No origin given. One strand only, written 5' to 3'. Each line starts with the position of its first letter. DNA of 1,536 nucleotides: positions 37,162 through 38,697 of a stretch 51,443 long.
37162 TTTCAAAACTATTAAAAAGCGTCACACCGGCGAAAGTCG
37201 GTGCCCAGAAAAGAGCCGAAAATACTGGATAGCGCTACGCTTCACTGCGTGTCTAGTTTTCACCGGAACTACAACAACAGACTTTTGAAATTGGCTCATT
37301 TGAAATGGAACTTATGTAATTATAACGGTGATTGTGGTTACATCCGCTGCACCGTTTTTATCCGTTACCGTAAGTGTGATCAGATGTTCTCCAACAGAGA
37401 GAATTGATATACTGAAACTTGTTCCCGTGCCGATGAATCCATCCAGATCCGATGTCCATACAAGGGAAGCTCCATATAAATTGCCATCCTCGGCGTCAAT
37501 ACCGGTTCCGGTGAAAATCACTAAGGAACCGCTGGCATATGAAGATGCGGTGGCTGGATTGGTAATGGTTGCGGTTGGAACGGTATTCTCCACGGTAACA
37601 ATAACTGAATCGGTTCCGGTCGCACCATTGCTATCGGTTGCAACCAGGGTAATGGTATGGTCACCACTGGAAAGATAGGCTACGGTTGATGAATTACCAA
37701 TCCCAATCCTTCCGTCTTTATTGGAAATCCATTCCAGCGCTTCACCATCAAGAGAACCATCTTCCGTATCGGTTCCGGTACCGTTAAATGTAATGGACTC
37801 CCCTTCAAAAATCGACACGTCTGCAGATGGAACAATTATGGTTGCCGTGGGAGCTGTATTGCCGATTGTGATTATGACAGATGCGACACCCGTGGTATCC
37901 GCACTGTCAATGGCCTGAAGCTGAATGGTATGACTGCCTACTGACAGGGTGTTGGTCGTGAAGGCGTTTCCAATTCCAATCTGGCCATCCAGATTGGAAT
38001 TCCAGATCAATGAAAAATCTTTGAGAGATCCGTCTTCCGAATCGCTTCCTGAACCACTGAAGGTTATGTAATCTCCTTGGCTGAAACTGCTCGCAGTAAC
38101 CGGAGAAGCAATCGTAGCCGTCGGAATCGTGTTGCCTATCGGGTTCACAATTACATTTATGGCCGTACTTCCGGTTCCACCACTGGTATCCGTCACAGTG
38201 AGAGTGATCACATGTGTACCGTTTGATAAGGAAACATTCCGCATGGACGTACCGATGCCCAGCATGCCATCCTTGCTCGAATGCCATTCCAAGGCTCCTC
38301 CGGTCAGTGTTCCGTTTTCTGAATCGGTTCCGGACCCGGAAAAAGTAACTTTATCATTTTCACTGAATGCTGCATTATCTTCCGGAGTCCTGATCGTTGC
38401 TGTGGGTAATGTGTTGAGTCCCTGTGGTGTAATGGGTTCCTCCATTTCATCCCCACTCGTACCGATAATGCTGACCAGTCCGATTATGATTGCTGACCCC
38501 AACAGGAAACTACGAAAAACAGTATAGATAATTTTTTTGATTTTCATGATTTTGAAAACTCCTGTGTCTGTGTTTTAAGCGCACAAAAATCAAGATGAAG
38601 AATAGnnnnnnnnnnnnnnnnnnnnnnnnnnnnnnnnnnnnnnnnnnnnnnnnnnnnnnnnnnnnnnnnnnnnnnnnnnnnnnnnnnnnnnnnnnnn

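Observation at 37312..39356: Divergent sigma54-driven operon (FlgP/LPP20-like lipoprotein + 4x Ig-like repeat protein) inserted between flgE and motA: candidate new flagellar accessory structure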

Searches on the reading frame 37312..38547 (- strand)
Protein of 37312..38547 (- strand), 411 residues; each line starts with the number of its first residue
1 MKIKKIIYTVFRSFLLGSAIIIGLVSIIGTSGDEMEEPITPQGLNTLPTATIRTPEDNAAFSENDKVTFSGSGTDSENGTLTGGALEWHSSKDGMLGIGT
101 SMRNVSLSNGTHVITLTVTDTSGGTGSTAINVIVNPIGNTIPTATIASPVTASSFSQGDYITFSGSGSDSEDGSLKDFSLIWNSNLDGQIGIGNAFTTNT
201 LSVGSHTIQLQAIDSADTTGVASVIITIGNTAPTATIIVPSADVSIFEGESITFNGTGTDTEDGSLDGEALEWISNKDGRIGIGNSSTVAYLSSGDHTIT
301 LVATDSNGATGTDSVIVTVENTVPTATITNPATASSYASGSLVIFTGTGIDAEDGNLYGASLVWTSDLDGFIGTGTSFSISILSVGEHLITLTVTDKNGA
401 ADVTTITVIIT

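Call 3: search_protein_families(library=pfam, proteins=[window:37312-38547:-], max_evalue=1)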
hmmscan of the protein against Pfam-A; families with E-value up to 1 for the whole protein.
window:37312-38547:- (411 aa): 15 families
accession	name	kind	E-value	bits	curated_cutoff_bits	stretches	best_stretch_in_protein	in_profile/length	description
PF18911.6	PKD_4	-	7.4e-17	61.6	27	3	230-319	1-85/85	PKD domain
PF22352.2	K319L-like_PKD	-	1.7e-14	54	27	3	242-319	3-84/84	K319L-like, PKD domain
PF00801.26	PKD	-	2.4e-14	53.5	23.5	4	247-315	12-77/80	PKD domain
PF17957.7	Big_7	-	7.4e-08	33.4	24.1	2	142-209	1-69/70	Bacterial Ig domain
PF14347.11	DUF4399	-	1.3e-06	29.1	28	0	283-314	49-80/91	Domain of unknown function (DUF4399)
PF02494.22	HYR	-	1.8e-05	25.4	21.7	0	382-409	53-80/81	HYR domain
PF13750.12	Big_3_3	-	9e-05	22.6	27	2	291-334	11-56/157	Bacterial Ig-like domain (group 3)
PF18981.6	InlK_D3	-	0.0011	19.5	25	0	288-319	43-75/75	Internalin K domain (D3/D4)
PF07495.19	Y_Y_Y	-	0.0015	18.8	26.6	0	272-318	20-61/65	Y_Y_Y domain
PF17963.7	Big_9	-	0.0057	18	23.6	2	230-318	1-89/89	Bacterial Ig domain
PF09136.16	Glucodextran_B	-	0.007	16.7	27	2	236-320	4-82/83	Glucodextranase, domain B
PF20578.4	aBig_2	-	0.18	12.1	27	1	267-320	33-87/89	Atrophied bacterial Ig domain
PF16875.11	Glyco_hydro_36N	-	0.3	10.9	27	0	328-368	185-225/253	Glycosyl hydrolase family 36 N-terminal domain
PF21595.3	CCL2-like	-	0.39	11.2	27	0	275-329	60-116/127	CCL2 lectin-like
PF12733.13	Cadherin-like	-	0.62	11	24.2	1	79-128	52-81/89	Cadherin-like beta sandwich domain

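Call 4: search_protein_families(library=ncbifam, proteins=[window:37312-38547:-], max_evalue=1)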
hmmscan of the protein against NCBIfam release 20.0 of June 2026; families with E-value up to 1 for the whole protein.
window:37312-38547:- (411 aa): 5 families
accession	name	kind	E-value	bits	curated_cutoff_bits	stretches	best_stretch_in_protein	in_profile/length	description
NF038112.1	myxo_dep_M36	subfamily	2.7e-09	34.8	1500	1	60-408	1203-1561/1604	myxosortase-dependent M36 family metallopeptidase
NF012211.1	tand_rpt_95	domain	0.0086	16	90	1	104-145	54-94/98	tandem-95 repeat protein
NF033932.1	LapB_rpt_80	domain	0.023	14.9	45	1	295-338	1-43/83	LapB repeat-containing protein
NF009543.0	PRK12921.1-5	equivalog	0.041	13.1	339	1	199-248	136-184/305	oxidoreductase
NF001533.0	PRK00364.2-4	subfamily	0.05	13.6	99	0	313-359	11-59/98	co-chaperone GroES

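Call 16: find_homologous_proteins(query=window:37312-38547:-, max_evalue=0.001)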
Query window:37312-38547:- (411 aa): 660 proteins with E <= 0.001 among 8000 candidates; the best 120 are listed.
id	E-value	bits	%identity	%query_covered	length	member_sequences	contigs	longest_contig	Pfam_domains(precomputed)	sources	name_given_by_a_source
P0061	1.3e-248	842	100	100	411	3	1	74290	PF14347.12,PF22352.3,PF00801.27,PF02494.23,PF17957.8,PF18911.7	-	-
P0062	1.2e-227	773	92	100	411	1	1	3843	PF07495.20,PF14347.12,PF22352.3,PF00801.27,PF17963.8,PF02494.23,PF17957.8,PF13750.13,PF18911.7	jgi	jgi:hypothetical protein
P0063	1.6e-225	766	91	100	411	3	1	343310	PF07495.20,PF14347.12,PF22352.3,PF00801.27,PF17963.8,PF02494.23,PF17957.8,PF13750.13,PF19077.7,PF18911.7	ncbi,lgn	-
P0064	9.4e-212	721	85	100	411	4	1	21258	PF07495.20,PF14347.12,PF22352.3,PF00801.27,PF02494.23,PF17957.8,PF19077.7,PF18911.7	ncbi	-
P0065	3.2e-194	663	79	100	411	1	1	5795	PF22352.3,PF00801.27,PF17957.8,PF13750.13,PF18911.7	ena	-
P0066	1.3e-142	493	83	72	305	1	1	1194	PF22352.3,PF00801.27,PF02494.23,PF17957.8,PF18911.7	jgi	-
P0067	9.1e-141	487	59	100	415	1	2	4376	PF14347.12,PF22352.3,PF00801.27,PF17963.8,PF17957.8,PF02010.22,PF18911.7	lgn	-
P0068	1.4e-135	470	60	100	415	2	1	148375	PF07495.20,PF27332.1,PF22352.3,PF00801.27,PF17963.8,PF17957.8,PF19077.7,PF18911.7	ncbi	ncbi:MAG: PKD domain-containing protein [Thermodesulfobacteriota bacterium]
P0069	8.2e-135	468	60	100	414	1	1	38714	PF14347.12,PF22352.3,PF00801.27,PF17957.8,PF18911.7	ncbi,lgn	-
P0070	7.8e-134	465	59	100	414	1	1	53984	PF07495.20,PF14347.12,PF22352.3,PF00801.27,PF17963.8,PF17957.8,PF13750.13,PF09136.17,PF19077.7,PF18911.7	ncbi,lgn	-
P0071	1.0e-133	464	44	91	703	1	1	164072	PF07495.20,PF27332.1,PF00801.27,PF17957.8,PF13620.13,PF20578.5,PF18911.7,PF13715.13,PF22352.3,PF14686.13,PF09430.17,PF19077.7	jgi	-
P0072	2.6e-133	463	59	99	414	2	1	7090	PF27332.1,PF14347.12,PF22352.3,PF00801.27,PF17963.8,PF02494.23,PF17957.8,PF19077.7,PF18911.7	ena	-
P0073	5.0e-132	459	58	100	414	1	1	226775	PF14347.12,PF22352.3,PF00801.27,PF17963.8,PF17957.8,PF18911.7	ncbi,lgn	-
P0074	9.3e-131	454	57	100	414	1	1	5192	PF07495.20,PF27332.1,PF22352.3,PF00801.27,PF02494.23,PF17957.8,PF13750.13,PF09136.17,PF19077.7,PF18911.7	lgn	-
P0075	3.1e-129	449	57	100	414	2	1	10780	PF27332.1,PF14347.12,PF22352.3,PF00801.27,PF17957.8,PF19077.7,PF18911.7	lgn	-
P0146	6.0e-61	225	37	95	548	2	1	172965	PF14347.12,PF22352.3,PF00801.27,PF19077.7,PF18911.7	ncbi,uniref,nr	ncbi:exported hypothetical protein [Desulfamplus magnetovallimortis]|uniref:PKD/Chitinase domain-con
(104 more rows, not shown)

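Call 27: search_solved_structures(query=window:37312-38547:-, max_evalue=0.001, show_alignments=0)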
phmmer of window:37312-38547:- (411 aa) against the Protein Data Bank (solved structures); distinct sequences matched with E-value up to 0.001: 7.
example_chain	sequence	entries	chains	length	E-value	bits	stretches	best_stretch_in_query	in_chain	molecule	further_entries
4aqo_A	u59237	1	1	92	6.7e-07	31.8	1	229-321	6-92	COLLAGENASE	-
4jrw_A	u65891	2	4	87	1.6e-06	30.6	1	231-321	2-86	Collagenase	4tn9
9lrk_A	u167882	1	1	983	7.7e-06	28.3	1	157-343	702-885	Collagenase ColH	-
9lqj_A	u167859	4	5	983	7.7e-06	28.3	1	157-343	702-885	Collagenase ColH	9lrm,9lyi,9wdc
2y72_A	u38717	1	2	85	1.3e-05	27.6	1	248-321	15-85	COLLAGENASE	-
2y3u_A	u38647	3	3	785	6e-05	25.4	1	228-321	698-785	COLLAGENASE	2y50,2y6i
6nz0_Z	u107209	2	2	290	0.00077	21.8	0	106-238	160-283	Dyslexia-associated protein KIAA0319-like protein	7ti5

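Call 54: find_encoding_contigs(protein=P0071, flank=8000, max_places=1)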
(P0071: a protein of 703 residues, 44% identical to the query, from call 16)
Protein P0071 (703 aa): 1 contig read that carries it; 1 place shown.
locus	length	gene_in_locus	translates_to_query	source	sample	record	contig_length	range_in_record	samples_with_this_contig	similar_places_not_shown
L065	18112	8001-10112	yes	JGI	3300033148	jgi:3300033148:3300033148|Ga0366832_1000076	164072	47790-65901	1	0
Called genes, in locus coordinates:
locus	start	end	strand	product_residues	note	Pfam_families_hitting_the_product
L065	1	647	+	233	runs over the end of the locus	PF16316:DUF4956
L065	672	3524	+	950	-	PF13229:Beta_helix (weak), PF05048:NosD, PF13229:Beta_helix (weak)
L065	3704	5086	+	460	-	PF00696:AA_kinase, PF01842:ACT (faint), PF13840:ACT_7, PF22468:ACT_9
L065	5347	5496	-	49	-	-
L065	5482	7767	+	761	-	PF05853:BKACE, PF07494:Reg_prop (faint)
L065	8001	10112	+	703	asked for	PF13620:CarboxypepD_reg, PF13715:CarbopepD_reg_2 (weak), PF14686:fn3_3 (faint), PF07495:Y_Y_Y (faint), PF09430:EMC7_beta-sandw (faint), PF19077:Big_13 (faint), PF22352:K319L-like_PKD (faint), PF00801:PKD (faint), +4 more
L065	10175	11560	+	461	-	-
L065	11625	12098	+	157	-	-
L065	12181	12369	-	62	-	PF10133:CooT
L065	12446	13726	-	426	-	PF02403:Seryl_tRNA_N, PF00587:tRNA-synt_2b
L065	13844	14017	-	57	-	-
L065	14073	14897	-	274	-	PF02195:ParB_N, PF17762:HTH_ParB, PF23552:ParB_C (weak)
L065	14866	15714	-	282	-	PF02195:ParB_N, PF17762:HTH_ParB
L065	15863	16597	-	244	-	PF02527:GidB, PF13847:Methyltransf_31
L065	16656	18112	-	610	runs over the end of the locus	PF01134:GIDA, PF07992:Pyr_redox_2 (faint), PF21680:GIDA_C_1st, PF13932:SAM_GIDA_C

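Call 55: find_encoding_contigs(protein=P0146, flank=8000, max_places=1)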
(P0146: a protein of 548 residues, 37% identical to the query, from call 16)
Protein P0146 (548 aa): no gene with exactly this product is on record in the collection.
